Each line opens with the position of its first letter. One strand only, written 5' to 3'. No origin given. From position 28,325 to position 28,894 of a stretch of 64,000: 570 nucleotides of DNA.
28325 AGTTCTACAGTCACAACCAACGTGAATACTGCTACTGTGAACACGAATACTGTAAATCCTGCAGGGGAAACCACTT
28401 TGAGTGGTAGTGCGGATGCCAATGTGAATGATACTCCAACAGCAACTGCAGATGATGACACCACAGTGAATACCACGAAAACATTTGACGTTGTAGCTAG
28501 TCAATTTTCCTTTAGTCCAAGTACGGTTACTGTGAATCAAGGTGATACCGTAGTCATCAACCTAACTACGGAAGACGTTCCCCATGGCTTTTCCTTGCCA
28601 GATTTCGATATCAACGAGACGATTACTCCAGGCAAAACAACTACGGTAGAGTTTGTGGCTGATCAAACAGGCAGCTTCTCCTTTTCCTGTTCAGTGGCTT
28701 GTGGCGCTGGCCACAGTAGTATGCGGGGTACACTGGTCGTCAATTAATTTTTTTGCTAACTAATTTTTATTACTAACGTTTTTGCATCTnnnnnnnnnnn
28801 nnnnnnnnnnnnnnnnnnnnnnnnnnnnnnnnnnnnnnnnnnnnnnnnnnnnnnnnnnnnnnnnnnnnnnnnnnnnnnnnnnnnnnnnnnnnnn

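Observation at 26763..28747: Two adjacent secreted copper-site cupredoxins: an amicyanin-like type-1 Cu domain fused to 11 DxDxDG Ca-binding-like repeats, and a lipoprotein with a CuA-type binuclear motif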

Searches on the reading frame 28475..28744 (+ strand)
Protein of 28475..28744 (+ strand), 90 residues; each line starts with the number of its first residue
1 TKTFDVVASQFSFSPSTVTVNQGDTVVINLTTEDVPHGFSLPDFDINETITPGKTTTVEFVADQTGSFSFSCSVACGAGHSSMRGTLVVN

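Call 33: find_related_loci(query=A3, collection=genome_contigs, flank=10000)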
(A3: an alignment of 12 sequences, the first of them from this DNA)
Query A3 (90 aa) in genome_contigs; peptide patterns used: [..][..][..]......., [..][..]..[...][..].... (x = any residue, [..] = any of these).
88 stretches matched a pattern; 31 encode a relative of the query (tblastn E <= 1e-3); 31 distinct loci.
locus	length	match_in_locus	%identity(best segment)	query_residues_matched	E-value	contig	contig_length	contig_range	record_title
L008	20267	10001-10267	72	2-90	4e-43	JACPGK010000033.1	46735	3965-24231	MAG: Candidatus Kerfeldbacteria bacterium isolate NC_groundwater_385_Ag_B-0.1um_43_29 GD18-4_B1_scaffold_1677540, whole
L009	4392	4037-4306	70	1-90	1e-41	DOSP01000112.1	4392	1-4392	MAG TPA_asm: Candidatus Kerfeldbacteria bacterium isolate UBA9570 contig_22324, whole genome shotgun sequence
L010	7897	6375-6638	70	2-89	3e-41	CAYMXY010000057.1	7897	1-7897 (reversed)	MAG TPA_asm: uncultured Gammaproteobacteria bacterium isolate SRP090828_co3_45 genome assembly, contig: NODE_1985_length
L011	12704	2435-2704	69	1-90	2e-39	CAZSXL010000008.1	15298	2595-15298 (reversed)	MAG TPA_asm: uncultured Gammaproteobacteria bacterium isolate SRP302447_co1_140 genome assembly, contig: NODE_10281_leng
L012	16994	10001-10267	55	2-90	2e-34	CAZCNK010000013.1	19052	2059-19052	MAG TPA_asm: Candidatus Woesearchaeota archaeon isolate SRP269290_co2_138 genome assembly, contig: NODE_2990_length_1905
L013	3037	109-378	60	1-90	4e-34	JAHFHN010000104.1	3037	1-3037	MAG: Candidatus Micrarchaeota archaeon isolate nzgw34 NODE_79365_length_3038_cov_1.515598, whole genome shotgun sequence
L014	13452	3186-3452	56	2-90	5e-33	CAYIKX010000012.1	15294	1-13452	MAG TPA_asm: uncultured Methanosarcinales archaeon isolate ERP119705_co20_50 genome assembly, contig: NODE_4125_length_1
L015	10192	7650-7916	53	2-90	6e-33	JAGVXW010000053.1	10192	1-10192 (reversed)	Candidatus Woesearchaeota archaeon isolate RIFCSPLOWO2_01_FULL_53_31 rifcsplowo2_01_scaffold_16879, whole genome shotgun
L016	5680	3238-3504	54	2-90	8e-33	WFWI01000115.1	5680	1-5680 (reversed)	MAG: Candidatus Microgenomates bacterium isolate S141_128 k151_75074, whole genome shotgun sequence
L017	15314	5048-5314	60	2-90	1e-32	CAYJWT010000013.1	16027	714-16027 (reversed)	MAG TPA_asm: uncultured archaeon isolate ERP125453_co1_509 genome assembly, contig: NODE_3765_length_16027_cov_4.541385,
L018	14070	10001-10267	53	2-90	3e-32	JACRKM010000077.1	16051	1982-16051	MAG: Candidatus Woesearchaeota archaeon isolate NC_groundwater_1855_Pr3_B-0.1um_47_8 SR-2_scaffold_141_1881574, whole ge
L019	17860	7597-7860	52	2-89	5e-33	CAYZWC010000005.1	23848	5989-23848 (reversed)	MAG TPA_asm: uncultured Gammaproteobacteria bacterium isolate SRP141376_co1_229 genome assembly, contig: NODE_4644_lengt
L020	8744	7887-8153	52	2-90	7e-31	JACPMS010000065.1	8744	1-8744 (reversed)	MAG: Candidatus Woesearchaeota archaeon isolate NC_groundwater_555_Ag_S-0.1um_38_11 S35_SO-1_scaffold_353946, whole geno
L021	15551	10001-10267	49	2-90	1e-30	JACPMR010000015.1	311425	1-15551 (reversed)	MAG: Candidatus Woesearchaeota archaeon isolate NC_groundwater_554_Ag_S-0.1um_37_18 S35_SO-1_scaffold_226885, whole geno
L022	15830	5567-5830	51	3-90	7e-30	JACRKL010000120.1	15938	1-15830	MAG: Candidatus Woesearchaeota archaeon isolate NC_groundwater_1854_Pr3_B-0.1um_45_49 SR-2_scaffold_141_3808906, whole g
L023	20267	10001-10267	52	2-90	3e-29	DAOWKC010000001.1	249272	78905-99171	MAG TPA_asm: Candidatus Woesearchaeota archaeon isolate CSMAG_2085 CSMAG_2085_k141_2199792_length_249272_cov_24.0233, wh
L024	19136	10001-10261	48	4-90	2e-28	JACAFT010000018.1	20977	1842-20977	MAG: Thaumarchaeota archaeon isolate ASW2_bin45 ASW2bin45_18, whole genome shotgun sequence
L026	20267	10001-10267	47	1-89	9e-26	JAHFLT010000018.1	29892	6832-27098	MAG: Candidatus Woesearchaeota archaeon isolate nzgw44 NODE_1148_length_29893_cov_3.732635, whole genome shotgun sequenc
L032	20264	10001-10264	43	2-89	2e-19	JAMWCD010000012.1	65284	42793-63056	MAG: Candidatus Omnitrophota bacterium isolate DRTY-6.bins.152.201705 NODE_1296_length_65284_cov_12.3687, whole genome s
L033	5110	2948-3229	44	2-90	3e-19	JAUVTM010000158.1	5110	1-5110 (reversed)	MAG: Syntrophobacterales bacterium isolate CSMAG_766 CSMAG_766_k141_1759492_length_5110_cov_15.9382, whole genome shotgu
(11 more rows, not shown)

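Call 37: search_protein_families(library=pfam, proteins=[L016:1411-2946:+, L017:2566-4287:+, L018:10529-12043:-, L017:4294-4884:+, L024:4373-6256:+, L032:10260-11600:+, L032:11594-12919:+, L012:9309-9812:+, L008:8285-9325:+, L026:8840-10720:+], max_evalue=0.001)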
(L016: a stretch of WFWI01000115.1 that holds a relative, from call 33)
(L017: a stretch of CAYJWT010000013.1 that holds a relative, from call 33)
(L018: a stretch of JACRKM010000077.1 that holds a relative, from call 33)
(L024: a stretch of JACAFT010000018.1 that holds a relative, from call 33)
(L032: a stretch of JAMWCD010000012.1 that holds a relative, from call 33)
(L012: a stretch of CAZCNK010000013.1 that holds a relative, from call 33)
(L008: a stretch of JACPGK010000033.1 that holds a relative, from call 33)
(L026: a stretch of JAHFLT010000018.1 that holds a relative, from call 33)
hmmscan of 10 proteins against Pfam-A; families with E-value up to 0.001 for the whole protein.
L016:1411-2946:+ (512 aa): 0 families

L017:2566-4287:+ (574 aa): 4 families
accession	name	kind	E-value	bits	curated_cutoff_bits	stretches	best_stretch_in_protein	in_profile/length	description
PF02775.26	TPP_enzyme_C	-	9.4e-44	149.3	21.9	1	406-552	1-151/151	Thiamine pyrophosphate enzyme, C-terminal TPP binding domain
PF02776.23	TPP_enzyme_N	-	5.1e-38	129.9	26.8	1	28-140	2-115/119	Thiamine pyrophosphate enzyme, N-terminal TPP binding domain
PF00205.28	TPP_enzyme_M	-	2.6e-33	115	30.4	1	213-345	1-135/137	Thiamine pyrophosphate enzyme, central domain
PF02552.22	CO_dh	-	6.1e-05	23.3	21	1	205-271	17-84/168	CO dehydrogenase beta subunit/acetyl-CoA synthase epsilon subunit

L018:10529-12043:- (505 aa): 1 family
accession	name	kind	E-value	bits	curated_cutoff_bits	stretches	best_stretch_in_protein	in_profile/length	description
PF00171.27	Aldedh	-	4.4e-169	563.3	23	1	25-485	1-461/461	Aldehyde dehydrogenase family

L017:4294-4884:+ (197 aa): 0 families

L024:4373-6256:+ (628 aa): 2 families
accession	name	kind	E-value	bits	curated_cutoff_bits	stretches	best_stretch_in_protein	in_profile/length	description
PF00012.26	HSP70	-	3.2e-224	746.1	20.6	2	85-581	103-599/599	Hsp70 protein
PF06723.19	MreB_Mbl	-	1.9e-20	73.4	27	1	3-354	2-317/327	MreB/Mbl protein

L032:10260-11600:+ (447 aa): 1 family
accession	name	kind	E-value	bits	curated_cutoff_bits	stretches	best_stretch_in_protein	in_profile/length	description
PF02321.23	OEP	-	3.1e-18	66.7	22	2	264-436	3-185/187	Outer membrane efflux protein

L032:11594-12919:+ (442 aa): 4 families
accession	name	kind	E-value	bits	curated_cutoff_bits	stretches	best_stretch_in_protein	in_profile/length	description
PF16576.10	HlyD_D23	-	7.1e-72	241.6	30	1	114-336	2-214/214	Barrel-sandwich domain of CusB or HlyD membrane-fusion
PF13437.12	HlyD_3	-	1.2e-22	81.1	22.2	1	234-333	3-106/106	HlyD family secretion protein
PF19335.5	HMBD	-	3.4e-11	43.3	23.6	1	54-81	1-28/28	Heavy metal binding domain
PF13533.13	Biotin_lipoyl_2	-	0.00039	20.6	29.8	0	248-261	18-31/32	Biotin-lipoyl like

L012:9309-9812:+ (168 aa): 2 families
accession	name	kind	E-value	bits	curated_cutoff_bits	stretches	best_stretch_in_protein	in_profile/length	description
PF00085.26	Thioredoxin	-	3.5e-05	24.2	23.5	1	48-99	14-61/103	Thioredoxin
PF13098.12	Thioredoxin_2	-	0.00019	22.2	27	1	51-132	4-82/104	Thioredoxin-like domain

L008:8285-9325:+ (347 aa): 2 families
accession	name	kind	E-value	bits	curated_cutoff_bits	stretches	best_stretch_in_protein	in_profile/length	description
PF13473.12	Cupredoxin_1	-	7.4e-11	42.4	27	1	263-346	18-104/104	Cupredoxin-like domain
PF00127.26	Copper-bind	-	6.5e-08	33.3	21.2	1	268-347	5-99/99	Copper binding proteins, plastocyanin/azurin family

L026:8840-10720:+ (627 aa): 2 families
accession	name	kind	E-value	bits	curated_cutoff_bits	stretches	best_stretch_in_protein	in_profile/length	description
PF13473.12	Cupredoxin_1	-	3.9e-13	49.8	27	1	388-476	20-104/104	Cupredoxin-like domain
PF00116.26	COX2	-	2e-05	24.9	22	1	387-470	30-113/120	Cytochrome C oxidase subunit II, periplasmic domain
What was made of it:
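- cusC/cusB-like genes (OEP; HlyD with a heavy-metal-binding domain) and a 1,230-aa putative pump in an Omnitrophota MAG (L032, call 37).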

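Call 63: search_protein_families(library=pfam, proteins=[L023:8841-9683:-, L021:10210-10752:+, L014:2017-2823:+, L020:4863-5651:+, L014:1586-1897:+, L014:3495-4364:+, L018:8962-9684:+, L021:9123-9638:+, L022:4566-5360:+, L019:7882-8319:+], max_evalue=0.01)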
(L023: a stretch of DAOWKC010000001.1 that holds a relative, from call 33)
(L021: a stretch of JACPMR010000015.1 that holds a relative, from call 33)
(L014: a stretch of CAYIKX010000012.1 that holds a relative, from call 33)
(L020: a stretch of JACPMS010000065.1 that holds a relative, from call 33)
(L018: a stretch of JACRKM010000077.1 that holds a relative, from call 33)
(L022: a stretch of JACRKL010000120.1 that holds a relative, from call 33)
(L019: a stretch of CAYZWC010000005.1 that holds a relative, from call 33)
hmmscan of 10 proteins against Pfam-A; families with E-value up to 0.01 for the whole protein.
L023:8841-9683:- (281 aa): 5 families
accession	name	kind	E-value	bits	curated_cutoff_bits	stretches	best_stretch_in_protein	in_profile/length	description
PF13462.12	Thioredoxin_4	-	1.1e-37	130.2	23.2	1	116-277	5-165/165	Thioredoxin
PF01323.26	DSBA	-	2.5e-20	73.5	25.6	1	127-275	1-190/191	DSBA-like thioredoxin domain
PF13098.12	Thioredoxin_2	-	2.8e-05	24.8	27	1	126-274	7-103/104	Thioredoxin-like domain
PF13192.12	Thioredoxin_3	-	0.0047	17.4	24.8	0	236-263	34-61/76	Thioredoxin domain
PF13743.12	Thioredoxin_5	-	0.0065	16.7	27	1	193-264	98-170/186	Thioredoxin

L021:10210-10752:+ (181 aa): 2 families
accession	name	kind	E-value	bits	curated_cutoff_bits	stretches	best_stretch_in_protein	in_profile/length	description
PF05223.17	MecA_N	-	1.5e-07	32.1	22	1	67-170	1-102/117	NTF2-like N-terminal transpeptidase domain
PF16111.11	DUF4829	-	0.0091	17.2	25.5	0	69-122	1-51/119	Domain of unknown function (DUF4829)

L014:2017-2823:+ (269 aa): 2 families
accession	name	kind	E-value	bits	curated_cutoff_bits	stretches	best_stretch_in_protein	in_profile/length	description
PF01988.24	VIT1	-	4e-68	229.9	28.1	1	48-259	3-213/214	VIT family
PF20990.2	DUF2207_C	-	0.00051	20.3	33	1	122-229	71-164/247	Predicted membrane protein (DUF2207) C-terminal domain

L020:4863-5651:+ (263 aa): 1 family
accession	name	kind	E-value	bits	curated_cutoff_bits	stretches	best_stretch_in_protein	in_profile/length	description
PF11139.14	SfLAP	-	1.6e-08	34.7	35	1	41-252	1-207/213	Sap, sulfolipid-1-addressing protein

L014:1586-1897:+ (104 aa): 1 family
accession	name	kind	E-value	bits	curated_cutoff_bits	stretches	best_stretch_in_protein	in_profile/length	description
PF03477.21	ATP-cone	-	3.6e-08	34.3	25.8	1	18-92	2-73/88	ATP cone domain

L014:3495-4364:+ (290 aa): 1 family
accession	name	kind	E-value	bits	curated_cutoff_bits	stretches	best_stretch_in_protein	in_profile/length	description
PF16244.11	DUF4901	-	6.5e-05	23.5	27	1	101-183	65-146/148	YcdB, YcdC repeated domain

L018:8962-9684:+ (241 aa): 3 families
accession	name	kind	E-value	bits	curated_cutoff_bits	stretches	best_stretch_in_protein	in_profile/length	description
PF13641.12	Glyco_tranf_2_3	-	6.8e-05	23.4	27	1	10-208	6-203/230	Glycosyltransferase like family 2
PF00535.33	Glycos_transf_2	-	0.00035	21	23.3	1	15-114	9-105/168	Glycosyl transferase family 2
PF03452.20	Anp1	-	0.0042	17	28.8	1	71-117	120-167/263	Anp1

L021:9123-9638:+ (172 aa): 1 family
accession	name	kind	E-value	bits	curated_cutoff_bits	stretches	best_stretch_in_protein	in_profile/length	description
PF22148.1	Fervidolysin_NPro-like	-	0.00037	21.2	21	0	19-52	10-41/81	Fervidolysin N-terminal prodomain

L022:4566-5360:+ (265 aa): 0 families

L019:7882-8319:+ (146 aa): 1 family
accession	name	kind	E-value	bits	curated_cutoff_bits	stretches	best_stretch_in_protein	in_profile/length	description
PF02502.23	LacAB_rpiB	-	5.7e-54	182.3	24.7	1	2-141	1-138/138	Ribose/Galactose Isomerase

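Call 85: find_related_loci(query=A4, collection=metagenome_contigs, flank=8000)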
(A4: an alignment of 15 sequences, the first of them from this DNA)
Query A4 (90 aa) in metagenome_contigs; peptide patterns used: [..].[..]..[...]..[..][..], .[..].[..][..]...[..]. (x = any residue, [..] = any of these).
600 stretches matched a pattern (row limit reached: there are more); 531 encode a relative of the query (tblastn E <= 1e-3); the best 80 are kept; 80 distinct loci.
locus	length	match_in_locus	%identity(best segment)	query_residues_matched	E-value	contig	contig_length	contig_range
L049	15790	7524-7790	60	2-90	5e-35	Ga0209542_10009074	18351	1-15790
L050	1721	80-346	60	2-90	4e-35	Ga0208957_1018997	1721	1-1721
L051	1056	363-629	58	2-90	2e-35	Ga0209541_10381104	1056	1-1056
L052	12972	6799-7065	57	2-90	5e-34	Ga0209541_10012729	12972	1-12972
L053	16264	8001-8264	57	2-89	3e-33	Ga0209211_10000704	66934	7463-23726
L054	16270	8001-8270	56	1-90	2e-33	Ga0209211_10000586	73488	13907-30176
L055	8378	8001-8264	59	2-89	3e-33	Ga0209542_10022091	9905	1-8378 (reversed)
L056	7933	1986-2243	58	5-90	2e-33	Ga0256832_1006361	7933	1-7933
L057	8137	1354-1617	58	2-89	6e-33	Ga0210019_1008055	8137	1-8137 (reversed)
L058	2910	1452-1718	56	2-90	6e-33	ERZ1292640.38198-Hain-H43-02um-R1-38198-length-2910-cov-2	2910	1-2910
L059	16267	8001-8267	57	2-90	2e-32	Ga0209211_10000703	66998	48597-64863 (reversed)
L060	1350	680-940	56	4-90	7e-33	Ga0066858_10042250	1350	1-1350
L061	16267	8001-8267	58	2-90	4e-32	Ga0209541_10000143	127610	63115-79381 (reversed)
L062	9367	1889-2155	54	2-90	3e-32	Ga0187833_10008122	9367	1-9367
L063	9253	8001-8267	56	2-90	6e-32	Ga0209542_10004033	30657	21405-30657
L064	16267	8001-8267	53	2-90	5e-32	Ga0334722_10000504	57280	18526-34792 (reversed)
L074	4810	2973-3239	53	2-90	3e-31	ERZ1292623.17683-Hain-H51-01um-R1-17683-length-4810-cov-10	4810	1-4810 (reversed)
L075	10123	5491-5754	52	2-89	3e-31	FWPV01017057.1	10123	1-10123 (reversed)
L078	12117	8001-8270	49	1-90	5e-31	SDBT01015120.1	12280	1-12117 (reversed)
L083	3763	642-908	51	2-90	1e-30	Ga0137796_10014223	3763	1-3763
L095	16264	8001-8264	52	2-89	3e-29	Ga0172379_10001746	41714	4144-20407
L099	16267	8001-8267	51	2-90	6e-29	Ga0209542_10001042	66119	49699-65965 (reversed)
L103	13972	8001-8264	48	2-89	2e-28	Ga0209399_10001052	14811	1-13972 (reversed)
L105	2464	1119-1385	49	2-90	4e-28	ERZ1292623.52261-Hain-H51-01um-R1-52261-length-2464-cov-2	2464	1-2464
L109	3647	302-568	47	2-90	9e-28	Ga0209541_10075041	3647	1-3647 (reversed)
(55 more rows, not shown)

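Call 87: search_protein_families(library=pfam, proteins=[L074:1913-2653:+, L056:1032-1805:+, L109:2342-2974:+, L105:1385-1765:+, L099:5584-6288:+, L103:7273-7584:+, L083:2545-2985:+, L075:4295-5248:+, L049:9066-9575:-, L064:8543-9148:+], max_evalue=0.01)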
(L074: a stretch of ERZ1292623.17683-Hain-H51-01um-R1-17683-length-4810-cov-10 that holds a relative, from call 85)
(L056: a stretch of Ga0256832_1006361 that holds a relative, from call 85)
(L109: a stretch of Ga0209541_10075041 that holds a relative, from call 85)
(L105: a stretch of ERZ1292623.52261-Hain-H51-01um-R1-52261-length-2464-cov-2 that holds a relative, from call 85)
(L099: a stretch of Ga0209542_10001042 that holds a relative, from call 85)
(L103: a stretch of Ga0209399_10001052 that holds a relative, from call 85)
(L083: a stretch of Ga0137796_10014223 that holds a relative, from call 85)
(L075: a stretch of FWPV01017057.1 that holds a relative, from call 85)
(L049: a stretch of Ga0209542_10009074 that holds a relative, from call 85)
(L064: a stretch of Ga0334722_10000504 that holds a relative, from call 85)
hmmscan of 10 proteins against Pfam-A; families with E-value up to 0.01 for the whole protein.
L074:1913-2653:+ (247 aa): 2 families
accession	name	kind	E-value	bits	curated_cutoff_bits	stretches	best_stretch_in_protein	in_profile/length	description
PF01988.24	VIT1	-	9.6e-61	205.8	28.1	1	30-240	1-214/214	VIT family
PF20990.2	DUF2207_C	-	0.0047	17.1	33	0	132-224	105-199/247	Predicted membrane protein (DUF2207) C-terminal domain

L056:1032-1805:+ (258 aa): 4 families
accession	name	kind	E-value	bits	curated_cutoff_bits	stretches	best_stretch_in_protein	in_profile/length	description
PF13462.12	Thioredoxin_4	-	1.5e-23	84.2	23.2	1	84-254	3-164/165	Thioredoxin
PF01323.26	DSBA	-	4.5e-20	72.7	25.6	2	180-253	120-190/191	DSBA-like thioredoxin domain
PF13098.12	Thioredoxin_2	-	1.8e-08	35.1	27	1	93-253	4-104/104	Thioredoxin-like domain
PF00085.26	Thioredoxin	-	0.00027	21.3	23.5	1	82-128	5-52/103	Thioredoxin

L109:2342-2974:+ (211 aa): 0 families

L105:1385-1765:+ (127 aa): 2 families
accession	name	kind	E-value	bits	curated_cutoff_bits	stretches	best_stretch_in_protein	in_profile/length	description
PF07681.17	DoxX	-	7.9e-10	39.7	23.6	1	13-95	3-83/85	DoxX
PF07291.16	MauE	-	7.7e-06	26.7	27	1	9-93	2-84/128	Methylamine utilisation protein MauE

L099:5584-6288:+ (235 aa): 1 family
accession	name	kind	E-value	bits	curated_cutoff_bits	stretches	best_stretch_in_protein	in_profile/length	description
PF11139.14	SfLAP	-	2.2e-08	34.3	35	1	13-225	1-208/213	Sap, sulfolipid-1-addressing protein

L103:7273-7584:+ (104 aa): 1 family
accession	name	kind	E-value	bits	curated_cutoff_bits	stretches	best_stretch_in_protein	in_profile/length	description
PF03477.21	ATP-cone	-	2.2e-09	38.2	25.8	1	18-93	2-74/88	ATP cone domain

L083:2545-2985:+ (147 aa): 0 families

L075:4295-5248:+ (318 aa): 2 families
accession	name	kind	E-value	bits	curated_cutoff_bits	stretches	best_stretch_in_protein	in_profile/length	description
PF04945.19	YHS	-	3.2e-10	40.3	30.3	1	275-314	2-40/47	YHS domain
PF06467.20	zf-FCS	-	0.0038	17.5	22.4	1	296-310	25-39/39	MYM-type Zinc finger with FCS sequence motif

L049:9066-9575:- (170 aa): 0 families

L064:8543-9148:+ (202 aa): 2 families
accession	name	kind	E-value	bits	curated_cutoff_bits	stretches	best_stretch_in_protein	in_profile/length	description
PF02777.23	Sod_Fe_C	-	4.5e-24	84.9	20.9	1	96-196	1-102/102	Iron/manganese superoxide dismutases, C-terminal domain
PF00081.27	Sod_Fe_N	-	1.7e-07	32.1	27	1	21-89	18-81/82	Iron/manganese superoxide dismutases, alpha-hairpin domain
